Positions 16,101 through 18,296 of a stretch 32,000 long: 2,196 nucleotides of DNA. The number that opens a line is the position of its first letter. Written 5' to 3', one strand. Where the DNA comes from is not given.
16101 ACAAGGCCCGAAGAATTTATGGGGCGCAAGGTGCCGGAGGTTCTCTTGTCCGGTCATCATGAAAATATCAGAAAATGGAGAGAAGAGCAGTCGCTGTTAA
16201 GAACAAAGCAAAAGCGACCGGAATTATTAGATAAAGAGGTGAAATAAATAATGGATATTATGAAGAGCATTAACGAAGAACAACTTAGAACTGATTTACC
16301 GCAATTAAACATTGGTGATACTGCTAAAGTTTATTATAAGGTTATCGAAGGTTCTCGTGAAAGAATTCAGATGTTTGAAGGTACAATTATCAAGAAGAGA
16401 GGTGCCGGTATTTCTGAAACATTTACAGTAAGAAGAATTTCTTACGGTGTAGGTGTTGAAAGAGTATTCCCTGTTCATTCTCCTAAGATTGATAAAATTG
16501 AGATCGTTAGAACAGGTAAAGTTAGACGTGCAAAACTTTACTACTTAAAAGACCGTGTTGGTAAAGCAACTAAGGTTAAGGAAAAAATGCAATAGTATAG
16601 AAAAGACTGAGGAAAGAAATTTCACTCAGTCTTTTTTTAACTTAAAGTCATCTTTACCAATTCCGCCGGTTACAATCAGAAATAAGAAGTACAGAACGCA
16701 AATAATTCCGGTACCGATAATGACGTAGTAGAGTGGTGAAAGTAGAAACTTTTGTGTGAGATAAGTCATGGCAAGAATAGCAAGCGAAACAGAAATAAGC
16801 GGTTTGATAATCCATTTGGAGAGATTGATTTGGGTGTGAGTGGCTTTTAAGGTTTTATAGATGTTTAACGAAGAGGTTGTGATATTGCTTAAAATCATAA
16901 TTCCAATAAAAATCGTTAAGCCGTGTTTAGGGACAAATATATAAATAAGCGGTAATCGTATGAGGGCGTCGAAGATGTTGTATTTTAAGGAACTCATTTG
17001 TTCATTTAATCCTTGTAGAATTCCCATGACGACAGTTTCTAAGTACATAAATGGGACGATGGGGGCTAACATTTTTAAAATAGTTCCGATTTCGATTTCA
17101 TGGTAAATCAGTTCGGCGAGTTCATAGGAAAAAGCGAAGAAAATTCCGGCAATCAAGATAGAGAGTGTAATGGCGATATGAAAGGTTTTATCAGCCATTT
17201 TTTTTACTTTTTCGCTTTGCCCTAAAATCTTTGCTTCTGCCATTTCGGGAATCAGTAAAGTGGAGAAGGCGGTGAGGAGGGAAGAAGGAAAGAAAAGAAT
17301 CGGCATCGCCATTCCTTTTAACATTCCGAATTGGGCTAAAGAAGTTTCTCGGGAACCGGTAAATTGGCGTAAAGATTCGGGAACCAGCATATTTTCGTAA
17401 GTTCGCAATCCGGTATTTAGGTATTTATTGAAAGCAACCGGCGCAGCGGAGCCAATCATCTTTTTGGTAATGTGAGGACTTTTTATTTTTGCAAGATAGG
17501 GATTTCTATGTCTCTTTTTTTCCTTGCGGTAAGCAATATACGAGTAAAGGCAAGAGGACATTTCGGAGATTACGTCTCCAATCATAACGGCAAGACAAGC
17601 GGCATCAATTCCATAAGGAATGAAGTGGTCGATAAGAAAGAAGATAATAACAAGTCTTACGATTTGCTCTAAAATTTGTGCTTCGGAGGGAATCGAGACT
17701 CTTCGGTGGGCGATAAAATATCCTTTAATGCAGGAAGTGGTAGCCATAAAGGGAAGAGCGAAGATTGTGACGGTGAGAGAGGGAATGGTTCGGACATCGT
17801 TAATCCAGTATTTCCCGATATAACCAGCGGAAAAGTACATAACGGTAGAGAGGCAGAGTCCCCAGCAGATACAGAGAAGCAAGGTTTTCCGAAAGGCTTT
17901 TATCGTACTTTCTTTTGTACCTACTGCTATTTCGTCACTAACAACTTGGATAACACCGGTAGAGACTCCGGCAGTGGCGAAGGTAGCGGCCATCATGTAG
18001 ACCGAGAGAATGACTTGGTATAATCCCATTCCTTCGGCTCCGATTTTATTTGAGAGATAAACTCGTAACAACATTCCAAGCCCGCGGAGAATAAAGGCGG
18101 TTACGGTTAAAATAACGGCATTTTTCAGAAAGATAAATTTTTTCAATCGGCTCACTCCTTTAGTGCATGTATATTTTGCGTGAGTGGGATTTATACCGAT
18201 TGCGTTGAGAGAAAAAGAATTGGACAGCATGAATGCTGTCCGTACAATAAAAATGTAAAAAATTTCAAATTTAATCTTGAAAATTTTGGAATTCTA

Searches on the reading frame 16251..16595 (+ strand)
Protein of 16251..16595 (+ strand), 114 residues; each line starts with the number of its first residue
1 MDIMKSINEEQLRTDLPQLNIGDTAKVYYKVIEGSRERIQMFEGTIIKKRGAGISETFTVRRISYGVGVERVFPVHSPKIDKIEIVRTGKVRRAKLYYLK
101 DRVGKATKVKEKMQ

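Call 24: find_encoding_contigs(protein=window:16251-16595:+, flank=4000, max_places=10)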
Protein window:16251-16595:+ (114 aa): 5 contigs read that carry it; 2 places shown.
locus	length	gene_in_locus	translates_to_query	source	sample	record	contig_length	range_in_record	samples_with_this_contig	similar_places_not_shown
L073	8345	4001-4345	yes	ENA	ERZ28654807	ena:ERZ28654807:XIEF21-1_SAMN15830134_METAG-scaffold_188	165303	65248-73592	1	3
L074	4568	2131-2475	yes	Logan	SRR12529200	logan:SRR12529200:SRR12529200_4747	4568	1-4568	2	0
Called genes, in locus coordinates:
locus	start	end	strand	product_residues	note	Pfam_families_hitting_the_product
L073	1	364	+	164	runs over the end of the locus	PF00383:dCMP_cyt_deam_1, PF14437:MafB19-deam, PF14439:Bd3614-deam (weak)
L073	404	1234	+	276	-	PF06725:3D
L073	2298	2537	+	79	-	PF00886:Ribosomal_S16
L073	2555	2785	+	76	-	PF13083:KH_KhpA-B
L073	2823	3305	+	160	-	PF01782:RimM, PF05239:PRC (weak), PF24986:PRC_RimM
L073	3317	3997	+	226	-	PF01746:tRNA_m1G_MT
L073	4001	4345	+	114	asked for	PF01245:Ribosomal_L19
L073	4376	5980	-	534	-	PF01943:Polysacc_synt, PF01554:MatE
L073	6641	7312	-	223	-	PF02223:Thymidylate_kin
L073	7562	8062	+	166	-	PF03885:DUF327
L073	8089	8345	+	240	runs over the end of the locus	PF13177:DNA_pol3_delta2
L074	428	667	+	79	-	PF00886:Ribosomal_S16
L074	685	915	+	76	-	PF13083:KH_KhpA-B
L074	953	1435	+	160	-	PF01782:RimM, PF05239:PRC (weak), PF24986:PRC_RimM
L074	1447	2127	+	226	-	PF01746:tRNA_m1G_MT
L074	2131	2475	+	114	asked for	PF01245:Ribosomal_L19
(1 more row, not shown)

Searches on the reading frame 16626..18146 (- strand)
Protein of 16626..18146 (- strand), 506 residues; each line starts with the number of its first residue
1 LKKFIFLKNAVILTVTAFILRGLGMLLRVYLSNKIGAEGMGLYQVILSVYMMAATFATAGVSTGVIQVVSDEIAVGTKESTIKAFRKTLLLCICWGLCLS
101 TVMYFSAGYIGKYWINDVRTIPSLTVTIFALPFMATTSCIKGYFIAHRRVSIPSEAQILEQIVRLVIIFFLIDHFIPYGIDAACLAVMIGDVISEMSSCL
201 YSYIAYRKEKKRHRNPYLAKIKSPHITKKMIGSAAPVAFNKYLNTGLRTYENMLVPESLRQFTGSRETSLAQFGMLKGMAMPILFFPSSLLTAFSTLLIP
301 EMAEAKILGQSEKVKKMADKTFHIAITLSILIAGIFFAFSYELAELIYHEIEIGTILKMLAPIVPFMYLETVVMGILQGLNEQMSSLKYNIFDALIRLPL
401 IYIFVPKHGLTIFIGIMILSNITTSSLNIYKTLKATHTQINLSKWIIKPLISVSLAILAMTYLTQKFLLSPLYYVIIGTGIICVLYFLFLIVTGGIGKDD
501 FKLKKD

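Call 33: search_protein_families(library=pfam, proteins=[window:16626-18146:-], max_evalue=10)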
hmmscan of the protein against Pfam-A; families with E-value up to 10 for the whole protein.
window:16626-18146:- (506 aa): 2 families
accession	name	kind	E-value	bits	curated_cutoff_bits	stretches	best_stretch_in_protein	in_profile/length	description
PF01943.22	Polysacc_synt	-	1.7e-20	74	28.2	2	7-304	2-272/274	Polysaccharide biosynthesis protein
PF01554.23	MatE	-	5.7e-11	42.8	24.9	2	269-403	27-161/161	MatE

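Call 34: search_protein_families(library=ncbifam, proteins=[window:16626-18146:-], max_evalue=10)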
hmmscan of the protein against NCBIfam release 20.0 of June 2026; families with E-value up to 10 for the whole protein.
window:16626-18146:- (506 aa): 2 families
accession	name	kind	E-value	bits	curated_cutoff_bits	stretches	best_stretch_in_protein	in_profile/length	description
TIGR02900.1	spore_V_B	equivalog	2.3e-83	280.6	372.3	1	6-485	1-484/488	stage V sporulation protein B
TIGR00797.1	matE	subfamily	8.2e-11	41.4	147.4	2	45-242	33-228/396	MATE family efflux transporter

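Call 35: find_homologous_proteins(query=window:16626-18146:-, max_evalue=1e-30)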
Query window:16626-18146:- (506 aa): 1140 proteins with E <= 1e-30 among 8000 candidates; the best 120 are listed.
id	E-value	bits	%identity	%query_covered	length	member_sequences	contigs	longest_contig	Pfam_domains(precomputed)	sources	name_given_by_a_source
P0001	0.0e+0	1072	98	100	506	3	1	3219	PF01943.23,PF01554.24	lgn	-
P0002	3.8e-289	978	88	100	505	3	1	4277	PF01943.23,PF01554.24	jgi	-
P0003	1.6e-264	897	82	98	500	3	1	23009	PF01943.23,PF01554.24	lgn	-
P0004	4.6e-218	743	68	100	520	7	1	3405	PF01943.23,PF01554.24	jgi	-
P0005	1.1e-217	742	70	99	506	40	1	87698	PF01943.23,PF01554.24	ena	-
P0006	3.0e-216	737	72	97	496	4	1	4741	PF01943.23,PF01554.24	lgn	-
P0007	7.2e-216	736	69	97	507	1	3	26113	PF01943.23,PF01554.24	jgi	-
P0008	8.3e-214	729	67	99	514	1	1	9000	PF01943.23,PF01554.24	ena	-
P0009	3.6e-213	727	70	97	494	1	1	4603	PF01943.23,PF01554.24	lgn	-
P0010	7.8e-213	726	69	98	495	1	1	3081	PF01943.23,PF01554.24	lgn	-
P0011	1.1e-212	726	66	99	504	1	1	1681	PF01943.23,PF01554.24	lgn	-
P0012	3.8e-212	724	66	99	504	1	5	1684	PF01943.23,PF01554.24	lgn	-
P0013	4.2e-212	724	66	99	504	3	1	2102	PF01943.23,PF01554.24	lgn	-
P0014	4.3e-212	724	69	97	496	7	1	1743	PF01943.23,PF01554.24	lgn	-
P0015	4.9e-212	724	66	99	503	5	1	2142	PF01943.23,PF01554.24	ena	-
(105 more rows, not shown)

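Call 36: find_encoding_contigs(protein=P0001, flank=3000, max_places=4)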
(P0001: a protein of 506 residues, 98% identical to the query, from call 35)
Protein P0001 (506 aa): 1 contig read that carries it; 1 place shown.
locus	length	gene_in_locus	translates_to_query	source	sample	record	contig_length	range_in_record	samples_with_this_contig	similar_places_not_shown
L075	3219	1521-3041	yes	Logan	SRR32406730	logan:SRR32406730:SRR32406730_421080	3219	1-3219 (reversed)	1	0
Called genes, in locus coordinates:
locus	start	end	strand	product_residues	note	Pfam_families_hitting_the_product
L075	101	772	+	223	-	PF01712:dNK (faint), PF02223:Thymidylate_kin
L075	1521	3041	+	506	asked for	PF01943:Polysacc_synt, PF01554:MatE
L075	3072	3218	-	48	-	?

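Call 37: find_encoding_contigs(protein=P0002, flank=3000, max_places=4)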
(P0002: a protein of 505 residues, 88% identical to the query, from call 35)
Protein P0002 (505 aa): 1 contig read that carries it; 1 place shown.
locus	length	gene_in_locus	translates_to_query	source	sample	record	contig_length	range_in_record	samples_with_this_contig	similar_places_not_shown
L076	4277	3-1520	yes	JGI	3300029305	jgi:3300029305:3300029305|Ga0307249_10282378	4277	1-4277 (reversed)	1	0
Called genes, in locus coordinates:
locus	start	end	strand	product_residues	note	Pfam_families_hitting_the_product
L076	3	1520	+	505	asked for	PF01943:Polysacc_synt, PF01554:MatE (weak)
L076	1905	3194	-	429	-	PF13173:AAA_14, PF13635:DUF4143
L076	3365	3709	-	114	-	PF01245:Ribosomal_L19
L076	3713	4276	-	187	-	?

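Call 38: find_encoding_contigs(protein=P0003, flank=3000, max_places=4)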
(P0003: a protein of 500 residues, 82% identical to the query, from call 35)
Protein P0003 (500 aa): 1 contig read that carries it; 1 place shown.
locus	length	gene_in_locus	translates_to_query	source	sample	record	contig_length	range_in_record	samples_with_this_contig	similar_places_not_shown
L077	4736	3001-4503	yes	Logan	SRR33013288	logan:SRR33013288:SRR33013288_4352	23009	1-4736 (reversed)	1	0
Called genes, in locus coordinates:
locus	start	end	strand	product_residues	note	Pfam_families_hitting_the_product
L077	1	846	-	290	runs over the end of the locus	PF04468:PSP1, PF28472:PSP1_3rd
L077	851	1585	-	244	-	PF13177:DNA_pol3_delta2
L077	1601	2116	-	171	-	PF03885:DUF327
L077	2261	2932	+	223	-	PF02223:Thymidylate_kin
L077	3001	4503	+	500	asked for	PF01554:MatE (weak), PF01943:Polysacc_synt, PF01554:MatE (weak)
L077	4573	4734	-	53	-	?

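Call 45: find_encoding_contigs(protein=P0005, flank=2500, max_places=3)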
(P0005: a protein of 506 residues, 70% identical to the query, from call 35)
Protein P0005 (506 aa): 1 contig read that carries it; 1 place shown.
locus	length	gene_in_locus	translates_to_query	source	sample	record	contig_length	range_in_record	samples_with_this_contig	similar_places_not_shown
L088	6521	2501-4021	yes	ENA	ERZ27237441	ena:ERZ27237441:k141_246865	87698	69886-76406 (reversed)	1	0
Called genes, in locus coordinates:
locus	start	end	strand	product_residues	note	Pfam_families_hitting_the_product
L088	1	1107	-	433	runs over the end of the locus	PF02885:Glycos_trans_3N, PF00591:Glycos_transf_3, PF07831:PYNP_C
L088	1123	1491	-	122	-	PF08378:NERD, PF02021:UPF0102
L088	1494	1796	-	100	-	-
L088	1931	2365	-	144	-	-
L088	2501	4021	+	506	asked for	PF01943:Polysacc_synt, PF01554:MatE (weak)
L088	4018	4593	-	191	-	PF01612:DNA_pol_A_exo1 (weak), PF00929:RNase_T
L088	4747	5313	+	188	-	-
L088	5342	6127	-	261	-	PF01790:LGT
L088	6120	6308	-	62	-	-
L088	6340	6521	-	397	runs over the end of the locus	PF00871:Acetate_kinase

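Call 46: find_encoding_contigs(protein=P0006, flank=2500, max_places=3)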
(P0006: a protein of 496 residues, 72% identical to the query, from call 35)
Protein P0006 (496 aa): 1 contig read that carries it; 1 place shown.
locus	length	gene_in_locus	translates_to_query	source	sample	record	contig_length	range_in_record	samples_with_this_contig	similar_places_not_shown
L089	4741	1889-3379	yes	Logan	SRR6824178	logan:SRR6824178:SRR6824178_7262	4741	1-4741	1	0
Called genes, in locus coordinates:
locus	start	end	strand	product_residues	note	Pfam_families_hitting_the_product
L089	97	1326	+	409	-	PF01743:PolyA_pol, PF12627:PolyA_pol_RNAbd, PF01966:HD (weak)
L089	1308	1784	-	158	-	-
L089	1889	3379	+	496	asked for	PF01554:MatE (weak), PF01943:Polysacc_synt, PF01554:MatE (weak)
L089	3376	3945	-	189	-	PF01612:DNA_pol_A_exo1 (weak), PF00929:RNase_T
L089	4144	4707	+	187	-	-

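Call 47: find_encoding_contigs(protein=P0007, flank=2500, max_places=3)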
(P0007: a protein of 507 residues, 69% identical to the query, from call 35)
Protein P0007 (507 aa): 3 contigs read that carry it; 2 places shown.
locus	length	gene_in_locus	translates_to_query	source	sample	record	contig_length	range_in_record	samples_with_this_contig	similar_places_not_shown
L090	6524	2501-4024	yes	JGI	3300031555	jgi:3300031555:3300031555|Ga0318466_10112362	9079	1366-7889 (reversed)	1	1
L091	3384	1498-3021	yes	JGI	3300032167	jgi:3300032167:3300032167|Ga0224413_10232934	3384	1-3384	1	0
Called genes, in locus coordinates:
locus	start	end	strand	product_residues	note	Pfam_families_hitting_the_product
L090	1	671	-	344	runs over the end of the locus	-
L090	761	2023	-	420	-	PF13421:Band_7_1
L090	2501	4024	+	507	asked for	PF01943:Polysacc_synt, PF01554:MatE (weak)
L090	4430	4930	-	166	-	-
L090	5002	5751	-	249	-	PF04607:RelA_SpoT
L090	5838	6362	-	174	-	PF00156:Pribosyltran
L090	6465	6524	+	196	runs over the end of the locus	PF01725:Ham1p_like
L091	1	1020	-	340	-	?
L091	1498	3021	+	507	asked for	PF01943:Polysacc_synt, PF01554:MatE (weak)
